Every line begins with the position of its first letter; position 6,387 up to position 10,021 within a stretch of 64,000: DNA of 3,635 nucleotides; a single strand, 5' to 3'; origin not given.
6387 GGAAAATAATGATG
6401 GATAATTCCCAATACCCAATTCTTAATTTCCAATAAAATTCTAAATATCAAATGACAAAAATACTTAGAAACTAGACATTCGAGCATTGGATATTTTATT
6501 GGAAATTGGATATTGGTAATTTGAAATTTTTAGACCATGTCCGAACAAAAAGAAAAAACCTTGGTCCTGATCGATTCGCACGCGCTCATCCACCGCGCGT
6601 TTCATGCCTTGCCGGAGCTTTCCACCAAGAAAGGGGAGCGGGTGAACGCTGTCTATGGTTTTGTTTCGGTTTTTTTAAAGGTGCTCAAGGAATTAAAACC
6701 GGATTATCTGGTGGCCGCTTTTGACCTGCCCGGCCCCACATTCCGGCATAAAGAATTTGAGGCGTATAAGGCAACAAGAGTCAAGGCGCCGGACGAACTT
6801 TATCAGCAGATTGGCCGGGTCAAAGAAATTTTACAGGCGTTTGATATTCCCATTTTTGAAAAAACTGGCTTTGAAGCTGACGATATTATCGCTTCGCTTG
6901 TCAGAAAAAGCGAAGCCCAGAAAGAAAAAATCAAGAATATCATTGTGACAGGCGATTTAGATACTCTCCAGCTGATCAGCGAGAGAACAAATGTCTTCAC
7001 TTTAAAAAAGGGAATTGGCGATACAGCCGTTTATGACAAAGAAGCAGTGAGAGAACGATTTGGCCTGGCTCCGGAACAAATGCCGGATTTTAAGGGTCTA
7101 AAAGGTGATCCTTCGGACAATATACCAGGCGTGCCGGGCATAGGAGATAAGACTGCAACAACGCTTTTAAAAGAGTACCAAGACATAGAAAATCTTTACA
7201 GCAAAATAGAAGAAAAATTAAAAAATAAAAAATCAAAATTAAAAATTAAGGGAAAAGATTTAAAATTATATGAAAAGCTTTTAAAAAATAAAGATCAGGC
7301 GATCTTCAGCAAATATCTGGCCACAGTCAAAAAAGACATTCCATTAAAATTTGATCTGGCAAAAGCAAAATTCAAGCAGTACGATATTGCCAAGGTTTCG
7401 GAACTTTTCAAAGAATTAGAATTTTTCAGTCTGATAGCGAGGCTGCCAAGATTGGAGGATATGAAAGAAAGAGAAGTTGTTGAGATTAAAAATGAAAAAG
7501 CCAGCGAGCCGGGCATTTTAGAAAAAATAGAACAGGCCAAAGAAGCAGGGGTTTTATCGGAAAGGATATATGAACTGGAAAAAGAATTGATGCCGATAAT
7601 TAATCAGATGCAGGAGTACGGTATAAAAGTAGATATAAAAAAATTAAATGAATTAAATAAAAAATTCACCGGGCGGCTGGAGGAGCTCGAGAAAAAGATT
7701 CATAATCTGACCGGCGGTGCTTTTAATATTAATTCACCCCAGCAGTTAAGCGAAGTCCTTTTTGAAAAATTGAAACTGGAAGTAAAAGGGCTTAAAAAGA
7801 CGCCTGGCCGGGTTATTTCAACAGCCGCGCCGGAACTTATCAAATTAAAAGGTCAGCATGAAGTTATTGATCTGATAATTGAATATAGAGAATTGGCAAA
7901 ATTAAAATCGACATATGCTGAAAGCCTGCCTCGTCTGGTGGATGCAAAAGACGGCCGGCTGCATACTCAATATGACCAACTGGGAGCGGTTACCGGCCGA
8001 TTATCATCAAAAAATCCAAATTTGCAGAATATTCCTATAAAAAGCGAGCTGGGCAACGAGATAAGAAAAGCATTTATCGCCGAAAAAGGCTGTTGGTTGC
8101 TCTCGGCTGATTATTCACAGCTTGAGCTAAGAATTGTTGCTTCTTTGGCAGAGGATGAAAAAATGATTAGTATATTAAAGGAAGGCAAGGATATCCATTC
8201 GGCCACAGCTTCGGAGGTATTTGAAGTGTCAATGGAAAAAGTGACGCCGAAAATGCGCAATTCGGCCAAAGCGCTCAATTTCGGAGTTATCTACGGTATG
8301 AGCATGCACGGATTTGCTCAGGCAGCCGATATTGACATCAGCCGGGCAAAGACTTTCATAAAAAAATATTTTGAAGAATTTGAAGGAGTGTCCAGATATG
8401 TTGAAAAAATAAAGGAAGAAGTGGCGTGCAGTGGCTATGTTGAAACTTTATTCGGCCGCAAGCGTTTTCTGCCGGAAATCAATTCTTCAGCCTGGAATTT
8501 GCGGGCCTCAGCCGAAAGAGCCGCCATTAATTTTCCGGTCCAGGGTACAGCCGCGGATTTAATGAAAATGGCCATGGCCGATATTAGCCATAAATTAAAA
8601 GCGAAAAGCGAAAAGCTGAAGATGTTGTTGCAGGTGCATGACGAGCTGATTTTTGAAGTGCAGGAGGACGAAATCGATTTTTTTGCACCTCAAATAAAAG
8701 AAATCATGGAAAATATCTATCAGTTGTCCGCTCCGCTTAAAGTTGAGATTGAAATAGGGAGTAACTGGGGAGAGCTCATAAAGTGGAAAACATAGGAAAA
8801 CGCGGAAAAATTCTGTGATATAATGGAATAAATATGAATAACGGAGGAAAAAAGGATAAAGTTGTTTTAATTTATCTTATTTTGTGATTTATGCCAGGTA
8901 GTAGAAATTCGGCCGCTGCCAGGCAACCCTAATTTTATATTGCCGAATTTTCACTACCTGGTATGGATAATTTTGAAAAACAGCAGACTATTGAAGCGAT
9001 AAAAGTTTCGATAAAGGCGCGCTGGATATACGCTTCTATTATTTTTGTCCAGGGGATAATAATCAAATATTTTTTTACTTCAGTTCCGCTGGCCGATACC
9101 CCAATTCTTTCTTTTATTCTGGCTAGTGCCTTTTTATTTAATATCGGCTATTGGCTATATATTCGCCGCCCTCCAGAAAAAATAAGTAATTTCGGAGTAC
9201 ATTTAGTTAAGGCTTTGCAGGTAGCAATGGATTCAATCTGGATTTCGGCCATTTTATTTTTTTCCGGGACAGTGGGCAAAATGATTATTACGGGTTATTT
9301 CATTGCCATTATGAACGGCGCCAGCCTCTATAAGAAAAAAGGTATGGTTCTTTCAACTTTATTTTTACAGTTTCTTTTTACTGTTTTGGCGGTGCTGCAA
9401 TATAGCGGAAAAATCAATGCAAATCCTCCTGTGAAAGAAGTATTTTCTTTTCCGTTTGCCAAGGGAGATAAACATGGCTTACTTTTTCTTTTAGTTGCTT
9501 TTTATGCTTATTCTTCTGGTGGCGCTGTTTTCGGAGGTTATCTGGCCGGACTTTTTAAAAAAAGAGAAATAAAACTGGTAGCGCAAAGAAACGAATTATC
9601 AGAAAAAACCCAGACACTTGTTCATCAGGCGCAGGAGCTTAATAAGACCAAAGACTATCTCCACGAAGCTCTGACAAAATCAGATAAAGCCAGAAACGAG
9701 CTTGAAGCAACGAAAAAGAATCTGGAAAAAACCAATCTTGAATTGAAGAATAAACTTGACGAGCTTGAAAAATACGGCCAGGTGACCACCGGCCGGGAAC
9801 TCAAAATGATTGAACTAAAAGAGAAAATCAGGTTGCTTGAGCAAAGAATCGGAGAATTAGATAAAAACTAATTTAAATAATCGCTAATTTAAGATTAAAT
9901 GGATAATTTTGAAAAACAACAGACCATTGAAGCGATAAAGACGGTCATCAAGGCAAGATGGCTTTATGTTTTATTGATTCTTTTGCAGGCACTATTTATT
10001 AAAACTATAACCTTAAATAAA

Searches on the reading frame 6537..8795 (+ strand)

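Call 15: search_protein_families(library=pfam, proteins=[window:6537-8795:+], max_evalue=0.01)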
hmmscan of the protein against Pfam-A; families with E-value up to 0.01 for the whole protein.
window:6537-8795:+ (752 aa): 5 families
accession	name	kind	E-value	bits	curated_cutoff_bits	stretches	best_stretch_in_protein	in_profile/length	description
PF00476.26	DNA_pol_A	-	2.8e-151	504.3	34.3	1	368-746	2-381/381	DNA polymerase family A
PF02739.22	5_3_exonuc_N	-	4.1e-53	179.9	34.3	1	8-176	1-164/164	5'-3' exonuclease, N-terminal resolvase-like domain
PF01367.25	5_3_exonuc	-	6.5e-30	103.9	40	1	178-283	2-95/97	5'-3' exonuclease, C-terminal SAM fold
PF12826.13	HHH_2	-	0.00078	20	27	1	198-229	7-38/64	Helix-hairpin-helix motif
PF14520.12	HHH_5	-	0.0091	16.9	27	0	198-229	6-38/57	Helix-hairpin-helix domain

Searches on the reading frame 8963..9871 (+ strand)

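Call 15: search_protein_families(library=pfam, proteins=[window:8963-9871:+], max_evalue=0.01)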
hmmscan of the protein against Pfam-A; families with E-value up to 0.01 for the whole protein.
window:8963-9871:+ (302 aa): 1 family
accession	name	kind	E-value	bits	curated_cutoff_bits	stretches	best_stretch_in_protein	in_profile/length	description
PF05405.19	Mt_ATP-synt_B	-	0.00013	22.1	21.7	1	173-274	21-124/163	Mitochondrial ATP synthase B chain precursor (ATP-synt_B)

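Call 38: search_protein_families(library=ncbifam, proteins=[window:8963-9871:+], max_evalue=0.01)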
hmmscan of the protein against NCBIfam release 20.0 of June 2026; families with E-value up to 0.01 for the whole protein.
window:8963-9871:+ (302 aa): 1 family
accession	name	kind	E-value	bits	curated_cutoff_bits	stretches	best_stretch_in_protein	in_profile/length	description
TIGR02169.1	SMC_prok_A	equivalog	0.0015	16.3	729.4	1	204-299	838-937/1165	chromosome segregation protein SMC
